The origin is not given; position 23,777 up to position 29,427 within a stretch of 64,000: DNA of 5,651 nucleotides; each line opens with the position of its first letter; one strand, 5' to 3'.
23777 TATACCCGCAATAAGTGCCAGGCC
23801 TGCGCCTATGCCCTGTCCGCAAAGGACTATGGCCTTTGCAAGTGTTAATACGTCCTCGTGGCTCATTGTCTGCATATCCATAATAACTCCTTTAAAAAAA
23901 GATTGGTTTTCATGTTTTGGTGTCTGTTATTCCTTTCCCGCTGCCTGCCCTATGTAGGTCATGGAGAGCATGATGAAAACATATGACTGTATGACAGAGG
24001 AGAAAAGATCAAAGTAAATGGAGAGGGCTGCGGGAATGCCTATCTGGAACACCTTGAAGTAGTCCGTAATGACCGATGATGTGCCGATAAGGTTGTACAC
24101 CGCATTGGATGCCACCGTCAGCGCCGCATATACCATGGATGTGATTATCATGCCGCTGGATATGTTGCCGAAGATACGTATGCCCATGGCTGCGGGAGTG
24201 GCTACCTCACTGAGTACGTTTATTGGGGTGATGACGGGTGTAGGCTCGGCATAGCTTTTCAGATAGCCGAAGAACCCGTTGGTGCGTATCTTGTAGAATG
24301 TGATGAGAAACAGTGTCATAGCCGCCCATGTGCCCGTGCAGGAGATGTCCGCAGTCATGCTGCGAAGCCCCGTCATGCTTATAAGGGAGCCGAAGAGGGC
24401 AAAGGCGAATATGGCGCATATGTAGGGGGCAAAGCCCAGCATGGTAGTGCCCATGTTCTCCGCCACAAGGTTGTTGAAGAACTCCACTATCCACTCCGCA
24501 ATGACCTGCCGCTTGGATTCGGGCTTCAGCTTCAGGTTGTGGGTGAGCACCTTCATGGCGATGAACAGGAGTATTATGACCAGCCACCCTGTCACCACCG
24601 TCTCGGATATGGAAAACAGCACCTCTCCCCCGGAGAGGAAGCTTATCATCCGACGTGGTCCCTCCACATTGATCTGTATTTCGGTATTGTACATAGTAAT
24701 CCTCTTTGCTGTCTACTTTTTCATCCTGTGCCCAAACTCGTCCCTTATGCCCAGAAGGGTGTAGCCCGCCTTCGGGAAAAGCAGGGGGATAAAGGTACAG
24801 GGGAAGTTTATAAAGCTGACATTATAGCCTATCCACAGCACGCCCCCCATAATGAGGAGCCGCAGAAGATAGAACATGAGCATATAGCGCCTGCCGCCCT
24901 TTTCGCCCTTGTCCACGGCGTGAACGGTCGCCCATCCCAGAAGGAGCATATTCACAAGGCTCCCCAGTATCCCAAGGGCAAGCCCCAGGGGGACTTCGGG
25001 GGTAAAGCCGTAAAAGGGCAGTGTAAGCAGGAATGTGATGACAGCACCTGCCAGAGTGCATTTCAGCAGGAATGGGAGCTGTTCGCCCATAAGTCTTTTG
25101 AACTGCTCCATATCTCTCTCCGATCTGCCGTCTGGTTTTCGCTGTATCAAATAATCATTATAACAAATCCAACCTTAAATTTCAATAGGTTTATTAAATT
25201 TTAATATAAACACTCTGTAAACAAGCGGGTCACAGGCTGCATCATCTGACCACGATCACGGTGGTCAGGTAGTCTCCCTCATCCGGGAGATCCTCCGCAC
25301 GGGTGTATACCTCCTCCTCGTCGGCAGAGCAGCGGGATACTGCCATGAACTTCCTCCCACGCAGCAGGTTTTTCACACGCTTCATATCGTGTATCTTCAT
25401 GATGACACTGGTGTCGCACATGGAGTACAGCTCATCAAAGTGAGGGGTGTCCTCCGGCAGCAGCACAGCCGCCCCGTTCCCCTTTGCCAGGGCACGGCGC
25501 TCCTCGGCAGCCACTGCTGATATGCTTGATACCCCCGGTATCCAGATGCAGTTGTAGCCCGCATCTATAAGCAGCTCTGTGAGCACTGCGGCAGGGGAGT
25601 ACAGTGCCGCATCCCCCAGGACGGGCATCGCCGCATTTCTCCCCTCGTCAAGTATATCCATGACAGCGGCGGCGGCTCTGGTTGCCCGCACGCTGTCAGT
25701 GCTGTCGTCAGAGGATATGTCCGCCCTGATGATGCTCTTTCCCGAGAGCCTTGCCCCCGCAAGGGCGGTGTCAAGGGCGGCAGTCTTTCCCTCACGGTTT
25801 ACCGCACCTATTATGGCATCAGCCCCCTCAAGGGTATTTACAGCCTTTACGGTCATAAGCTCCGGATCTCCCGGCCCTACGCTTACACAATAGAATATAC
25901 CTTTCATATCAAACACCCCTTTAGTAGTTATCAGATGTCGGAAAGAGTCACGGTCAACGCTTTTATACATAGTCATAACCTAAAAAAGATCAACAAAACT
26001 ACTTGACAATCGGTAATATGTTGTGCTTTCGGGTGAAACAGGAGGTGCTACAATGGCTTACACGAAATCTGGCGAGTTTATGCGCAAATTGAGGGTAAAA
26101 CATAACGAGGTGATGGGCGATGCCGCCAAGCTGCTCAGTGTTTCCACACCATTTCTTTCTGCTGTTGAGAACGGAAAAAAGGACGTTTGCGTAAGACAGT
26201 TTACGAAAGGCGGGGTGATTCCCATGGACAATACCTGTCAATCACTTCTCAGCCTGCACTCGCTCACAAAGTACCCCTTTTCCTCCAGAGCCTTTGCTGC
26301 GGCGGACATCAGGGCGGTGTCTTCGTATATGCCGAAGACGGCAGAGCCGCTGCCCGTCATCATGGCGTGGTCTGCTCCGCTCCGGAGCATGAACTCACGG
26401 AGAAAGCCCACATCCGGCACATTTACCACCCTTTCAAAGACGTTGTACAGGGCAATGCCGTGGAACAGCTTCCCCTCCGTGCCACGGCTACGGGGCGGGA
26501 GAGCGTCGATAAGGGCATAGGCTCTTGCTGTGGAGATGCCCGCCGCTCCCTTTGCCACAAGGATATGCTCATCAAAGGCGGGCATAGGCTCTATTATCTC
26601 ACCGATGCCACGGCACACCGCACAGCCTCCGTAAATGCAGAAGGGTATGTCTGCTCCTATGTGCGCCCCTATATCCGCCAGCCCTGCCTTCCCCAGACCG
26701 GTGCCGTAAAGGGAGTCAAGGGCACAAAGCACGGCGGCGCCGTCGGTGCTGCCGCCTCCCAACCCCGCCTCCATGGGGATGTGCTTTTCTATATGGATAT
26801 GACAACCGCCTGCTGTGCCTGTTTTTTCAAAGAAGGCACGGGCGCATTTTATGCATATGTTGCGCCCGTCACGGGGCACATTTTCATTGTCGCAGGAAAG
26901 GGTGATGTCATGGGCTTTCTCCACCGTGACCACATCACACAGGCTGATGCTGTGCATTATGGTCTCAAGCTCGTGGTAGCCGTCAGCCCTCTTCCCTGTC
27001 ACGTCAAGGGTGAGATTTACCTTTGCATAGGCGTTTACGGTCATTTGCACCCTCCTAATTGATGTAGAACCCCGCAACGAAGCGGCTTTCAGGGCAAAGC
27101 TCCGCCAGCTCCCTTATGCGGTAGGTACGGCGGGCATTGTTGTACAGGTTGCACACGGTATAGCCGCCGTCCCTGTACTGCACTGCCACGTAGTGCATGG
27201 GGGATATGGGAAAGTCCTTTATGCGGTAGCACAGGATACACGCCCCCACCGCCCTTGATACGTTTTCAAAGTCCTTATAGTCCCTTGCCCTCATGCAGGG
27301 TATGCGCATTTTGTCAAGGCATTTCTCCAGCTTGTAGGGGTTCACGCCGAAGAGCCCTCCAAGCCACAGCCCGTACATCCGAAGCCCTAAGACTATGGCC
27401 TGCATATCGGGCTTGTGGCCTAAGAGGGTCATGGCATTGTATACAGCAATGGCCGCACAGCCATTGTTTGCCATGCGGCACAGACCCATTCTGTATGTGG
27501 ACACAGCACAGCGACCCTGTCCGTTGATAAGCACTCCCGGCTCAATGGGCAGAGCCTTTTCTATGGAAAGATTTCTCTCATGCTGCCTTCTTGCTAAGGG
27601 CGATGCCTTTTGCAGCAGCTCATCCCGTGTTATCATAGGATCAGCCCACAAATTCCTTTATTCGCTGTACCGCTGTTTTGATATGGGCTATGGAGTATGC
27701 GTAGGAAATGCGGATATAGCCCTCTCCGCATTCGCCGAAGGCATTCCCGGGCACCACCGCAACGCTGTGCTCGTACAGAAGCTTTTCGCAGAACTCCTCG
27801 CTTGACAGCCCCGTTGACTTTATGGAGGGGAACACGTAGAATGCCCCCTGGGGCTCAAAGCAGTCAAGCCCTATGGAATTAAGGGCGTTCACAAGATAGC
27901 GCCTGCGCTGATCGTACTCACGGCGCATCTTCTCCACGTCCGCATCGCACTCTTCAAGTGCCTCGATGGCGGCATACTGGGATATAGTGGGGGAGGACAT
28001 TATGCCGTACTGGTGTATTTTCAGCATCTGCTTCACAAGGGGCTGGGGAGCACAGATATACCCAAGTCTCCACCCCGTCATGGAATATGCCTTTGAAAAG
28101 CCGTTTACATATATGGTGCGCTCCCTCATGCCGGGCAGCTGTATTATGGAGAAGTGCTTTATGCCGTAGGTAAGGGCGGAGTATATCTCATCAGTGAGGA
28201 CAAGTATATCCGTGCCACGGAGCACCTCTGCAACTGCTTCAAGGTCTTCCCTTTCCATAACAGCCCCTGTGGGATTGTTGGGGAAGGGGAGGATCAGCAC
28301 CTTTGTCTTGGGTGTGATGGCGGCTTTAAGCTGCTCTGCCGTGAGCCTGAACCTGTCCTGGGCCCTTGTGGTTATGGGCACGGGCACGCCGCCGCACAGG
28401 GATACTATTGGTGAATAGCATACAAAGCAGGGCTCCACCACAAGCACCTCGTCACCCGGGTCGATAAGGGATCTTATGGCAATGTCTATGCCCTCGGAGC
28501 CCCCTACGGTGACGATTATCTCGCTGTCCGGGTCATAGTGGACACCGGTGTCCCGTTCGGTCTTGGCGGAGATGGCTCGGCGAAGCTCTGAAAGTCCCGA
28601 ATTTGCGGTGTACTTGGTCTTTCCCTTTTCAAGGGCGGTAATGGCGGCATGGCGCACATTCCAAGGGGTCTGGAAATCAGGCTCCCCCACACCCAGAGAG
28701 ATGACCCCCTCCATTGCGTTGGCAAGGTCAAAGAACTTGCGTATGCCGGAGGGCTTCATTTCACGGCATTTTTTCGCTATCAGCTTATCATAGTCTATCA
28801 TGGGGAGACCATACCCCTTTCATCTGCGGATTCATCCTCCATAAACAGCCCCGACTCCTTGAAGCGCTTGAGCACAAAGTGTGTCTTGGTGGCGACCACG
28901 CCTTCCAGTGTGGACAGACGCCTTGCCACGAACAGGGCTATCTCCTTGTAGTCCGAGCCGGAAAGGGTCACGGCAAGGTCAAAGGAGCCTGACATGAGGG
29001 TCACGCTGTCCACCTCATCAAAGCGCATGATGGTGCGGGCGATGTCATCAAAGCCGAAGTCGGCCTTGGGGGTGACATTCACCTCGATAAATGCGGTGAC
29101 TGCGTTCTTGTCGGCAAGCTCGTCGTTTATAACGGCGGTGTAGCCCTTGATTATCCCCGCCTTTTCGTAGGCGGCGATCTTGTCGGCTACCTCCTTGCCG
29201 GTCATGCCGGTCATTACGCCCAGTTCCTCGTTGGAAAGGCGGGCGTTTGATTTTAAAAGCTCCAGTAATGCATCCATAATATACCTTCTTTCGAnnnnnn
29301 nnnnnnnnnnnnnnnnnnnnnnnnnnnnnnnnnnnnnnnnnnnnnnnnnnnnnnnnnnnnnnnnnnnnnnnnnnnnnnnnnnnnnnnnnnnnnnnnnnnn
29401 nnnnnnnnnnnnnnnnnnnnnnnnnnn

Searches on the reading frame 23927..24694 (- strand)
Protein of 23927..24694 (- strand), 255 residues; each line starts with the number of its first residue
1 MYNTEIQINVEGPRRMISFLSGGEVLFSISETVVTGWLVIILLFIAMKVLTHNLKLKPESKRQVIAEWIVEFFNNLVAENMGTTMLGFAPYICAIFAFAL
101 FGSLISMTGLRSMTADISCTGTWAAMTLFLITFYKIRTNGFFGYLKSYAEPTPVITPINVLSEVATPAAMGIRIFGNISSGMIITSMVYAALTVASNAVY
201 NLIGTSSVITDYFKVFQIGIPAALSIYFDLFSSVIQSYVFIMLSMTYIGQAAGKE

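Call 8: search_protein_families(library=pfam, proteins=[window:23927-24694:-], max_evalue=0.01)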
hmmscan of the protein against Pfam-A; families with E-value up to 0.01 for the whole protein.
window:23927-24694:- (255 aa): 1 family
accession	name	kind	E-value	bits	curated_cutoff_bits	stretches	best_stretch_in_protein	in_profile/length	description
PF00119.25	ATP-synt_A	-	1.5e-40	139.8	33.9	1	34-248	2-216/217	ATP synthase A chain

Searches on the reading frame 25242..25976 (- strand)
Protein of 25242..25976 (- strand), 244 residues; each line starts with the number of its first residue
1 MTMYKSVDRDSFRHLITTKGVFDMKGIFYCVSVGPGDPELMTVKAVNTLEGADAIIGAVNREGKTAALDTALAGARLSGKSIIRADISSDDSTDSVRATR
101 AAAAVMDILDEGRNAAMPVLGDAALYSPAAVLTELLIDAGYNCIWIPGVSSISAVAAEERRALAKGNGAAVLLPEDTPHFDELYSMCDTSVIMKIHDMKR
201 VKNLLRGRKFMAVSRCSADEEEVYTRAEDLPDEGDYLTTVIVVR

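Call 8: search_protein_families(library=pfam, proteins=[window:25242-25976:-], max_evalue=0.01)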
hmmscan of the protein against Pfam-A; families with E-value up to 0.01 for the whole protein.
window:25242-25976:- (244 aa): 1 family
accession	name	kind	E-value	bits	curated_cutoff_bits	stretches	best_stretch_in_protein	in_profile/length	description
PF00590.25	TP_methylase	-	1.4e-26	94.2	27.8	1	28-229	2-210/212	Tetrapyrrole (Corrin/Porphyrin) Methylases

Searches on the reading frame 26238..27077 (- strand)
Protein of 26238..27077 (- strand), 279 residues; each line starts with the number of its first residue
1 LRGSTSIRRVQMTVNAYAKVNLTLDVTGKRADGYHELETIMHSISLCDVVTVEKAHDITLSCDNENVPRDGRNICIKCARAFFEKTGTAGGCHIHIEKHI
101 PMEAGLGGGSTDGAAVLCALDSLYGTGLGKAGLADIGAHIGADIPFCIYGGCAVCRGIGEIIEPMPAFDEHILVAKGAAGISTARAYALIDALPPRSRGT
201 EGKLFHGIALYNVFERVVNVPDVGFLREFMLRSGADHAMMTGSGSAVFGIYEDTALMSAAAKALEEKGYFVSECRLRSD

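Call 8: search_protein_families(library=pfam, proteins=[window:26238-27077:-], max_evalue=0.01)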
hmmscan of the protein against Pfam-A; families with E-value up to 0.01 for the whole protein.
window:26238-27077:- (279 aa): 2 families
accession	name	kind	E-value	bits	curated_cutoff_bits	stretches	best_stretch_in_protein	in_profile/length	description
PF00288.32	GHMP_kinases_N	-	3.8e-18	65.9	22.3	1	73-151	1-87/87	GHMP kinases N terminal domain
PF08544.19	GHMP_kinases_C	-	8.1e-07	29.8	21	1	215-268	28-83/85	GHMP kinases C terminal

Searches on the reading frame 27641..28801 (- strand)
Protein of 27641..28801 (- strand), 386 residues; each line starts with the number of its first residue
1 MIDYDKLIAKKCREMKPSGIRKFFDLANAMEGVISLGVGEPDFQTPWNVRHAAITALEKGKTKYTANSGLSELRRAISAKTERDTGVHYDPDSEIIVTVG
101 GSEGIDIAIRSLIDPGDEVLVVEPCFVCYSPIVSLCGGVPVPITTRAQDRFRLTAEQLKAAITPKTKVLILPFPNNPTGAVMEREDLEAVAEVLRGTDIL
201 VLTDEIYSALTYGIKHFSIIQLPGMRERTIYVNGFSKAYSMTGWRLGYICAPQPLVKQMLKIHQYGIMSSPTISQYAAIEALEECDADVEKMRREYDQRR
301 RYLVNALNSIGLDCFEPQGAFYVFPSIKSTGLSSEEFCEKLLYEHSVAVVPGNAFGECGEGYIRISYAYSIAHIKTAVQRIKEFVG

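Call 8: search_protein_families(library=pfam, proteins=[window:27641-28801:-], max_evalue=0.01)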
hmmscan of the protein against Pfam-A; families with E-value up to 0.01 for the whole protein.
window:27641-28801:- (386 aa): 5 families
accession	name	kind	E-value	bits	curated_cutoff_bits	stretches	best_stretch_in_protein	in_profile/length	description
PF00155.27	Aminotran_1_2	-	5.5e-78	263.1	19.7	1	32-381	2-361/361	Aminotransferase class I and II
PF00266.25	Aminotran_5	-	4.6e-09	36.1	21.5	1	88-205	57-176/371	Aminotransferase class-V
PF01041.23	DegT_DnrJ_EryC1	-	7.8e-08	32.4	19.8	1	95-204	42-145/360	DegT/DnrJ/EryC1/StrS aminotransferase family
PF01053.26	Cys_Met_Meta_PP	-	4.3e-07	29.3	27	1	96-208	71-177/381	Cys/Met metabolism PLP-dependent enzyme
PF01212.27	Beta_elim_lyase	-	0.00028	20.7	27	1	50-204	15-168/288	Beta-eliminating lyase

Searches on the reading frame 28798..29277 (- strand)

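Call 8: search_protein_families(library=pfam, proteins=[window:28798-29277:-], max_evalue=0.01)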
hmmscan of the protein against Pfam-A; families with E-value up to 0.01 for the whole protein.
window:28798-29277:- (159 aa): 4 families
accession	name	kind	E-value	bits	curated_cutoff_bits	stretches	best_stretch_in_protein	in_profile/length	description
PF01037.27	AsnC_trans_reg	-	3.3e-12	46.6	25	1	64-138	1-73/73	Lrp/AsnC ligand binding domain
PF13412.12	HTH_24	-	5.1e-06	26.4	21.9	1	4-44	8-48/48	Winged helix-turn-helix DNA-binding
PF13404.12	HTH_AsnC-type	-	2.8e-05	24.3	27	1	3-35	7-39/42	AsnC-type helix-turn-helix domain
PF13545.12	HTH_Crp_2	-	0.0078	16.6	27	0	12-52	21-63/70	Crp-like helix-turn-helix domain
